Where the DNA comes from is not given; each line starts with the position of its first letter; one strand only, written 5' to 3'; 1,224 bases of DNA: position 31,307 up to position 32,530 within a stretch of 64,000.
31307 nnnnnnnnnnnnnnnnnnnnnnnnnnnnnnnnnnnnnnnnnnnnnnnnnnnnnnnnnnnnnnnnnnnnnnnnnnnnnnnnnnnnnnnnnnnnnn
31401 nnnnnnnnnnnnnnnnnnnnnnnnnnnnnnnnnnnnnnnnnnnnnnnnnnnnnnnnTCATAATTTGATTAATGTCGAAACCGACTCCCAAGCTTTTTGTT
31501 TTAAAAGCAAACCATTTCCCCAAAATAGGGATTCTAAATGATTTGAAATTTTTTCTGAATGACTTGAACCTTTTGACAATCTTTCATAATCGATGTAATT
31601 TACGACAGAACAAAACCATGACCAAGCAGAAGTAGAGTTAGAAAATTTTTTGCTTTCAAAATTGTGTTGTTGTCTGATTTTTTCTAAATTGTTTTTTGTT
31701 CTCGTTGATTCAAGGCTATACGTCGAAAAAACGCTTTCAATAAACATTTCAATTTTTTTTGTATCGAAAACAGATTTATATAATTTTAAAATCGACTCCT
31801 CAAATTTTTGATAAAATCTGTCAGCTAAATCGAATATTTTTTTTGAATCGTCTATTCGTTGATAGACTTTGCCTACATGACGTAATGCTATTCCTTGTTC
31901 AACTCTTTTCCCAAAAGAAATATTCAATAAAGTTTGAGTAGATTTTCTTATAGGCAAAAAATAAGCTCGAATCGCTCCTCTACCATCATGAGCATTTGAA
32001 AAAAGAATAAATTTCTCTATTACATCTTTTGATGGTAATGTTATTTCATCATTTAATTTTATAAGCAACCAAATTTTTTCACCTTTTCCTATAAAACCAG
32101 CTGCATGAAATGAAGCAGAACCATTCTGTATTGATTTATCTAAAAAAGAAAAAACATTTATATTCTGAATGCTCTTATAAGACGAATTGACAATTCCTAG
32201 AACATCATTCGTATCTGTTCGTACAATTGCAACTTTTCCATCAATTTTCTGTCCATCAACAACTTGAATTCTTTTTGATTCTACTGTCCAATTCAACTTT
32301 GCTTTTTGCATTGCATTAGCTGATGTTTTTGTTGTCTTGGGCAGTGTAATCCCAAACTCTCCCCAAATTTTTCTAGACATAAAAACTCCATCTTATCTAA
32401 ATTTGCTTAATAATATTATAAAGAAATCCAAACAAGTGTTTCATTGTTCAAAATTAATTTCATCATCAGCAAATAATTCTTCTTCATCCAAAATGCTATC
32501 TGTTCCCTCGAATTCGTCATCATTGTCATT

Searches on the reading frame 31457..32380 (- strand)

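Call 9: search_protein_families(library=phrogs, proteins=[window:31457-32380:-], max_evalue=0.00001)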
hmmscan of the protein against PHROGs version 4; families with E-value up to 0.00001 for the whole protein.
window:31457-32380:- (307 aa): 1 family
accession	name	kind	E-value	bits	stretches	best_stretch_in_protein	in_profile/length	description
phrog_1221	-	unknown function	3.9e-37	129.1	1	5-305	36-348/355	-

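Call 50: search_protein_families(library=pfam, proteins=[window:31457-32380:-], max_evalue=0.001)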
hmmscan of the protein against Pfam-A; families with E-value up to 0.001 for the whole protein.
window:31457-32380:- (307 aa): 1 family
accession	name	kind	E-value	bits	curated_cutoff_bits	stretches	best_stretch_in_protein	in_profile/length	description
PF06067.16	DUF932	-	7.3e-30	104.9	23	1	60-273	1-216/227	Domain of unknown function (DUF932)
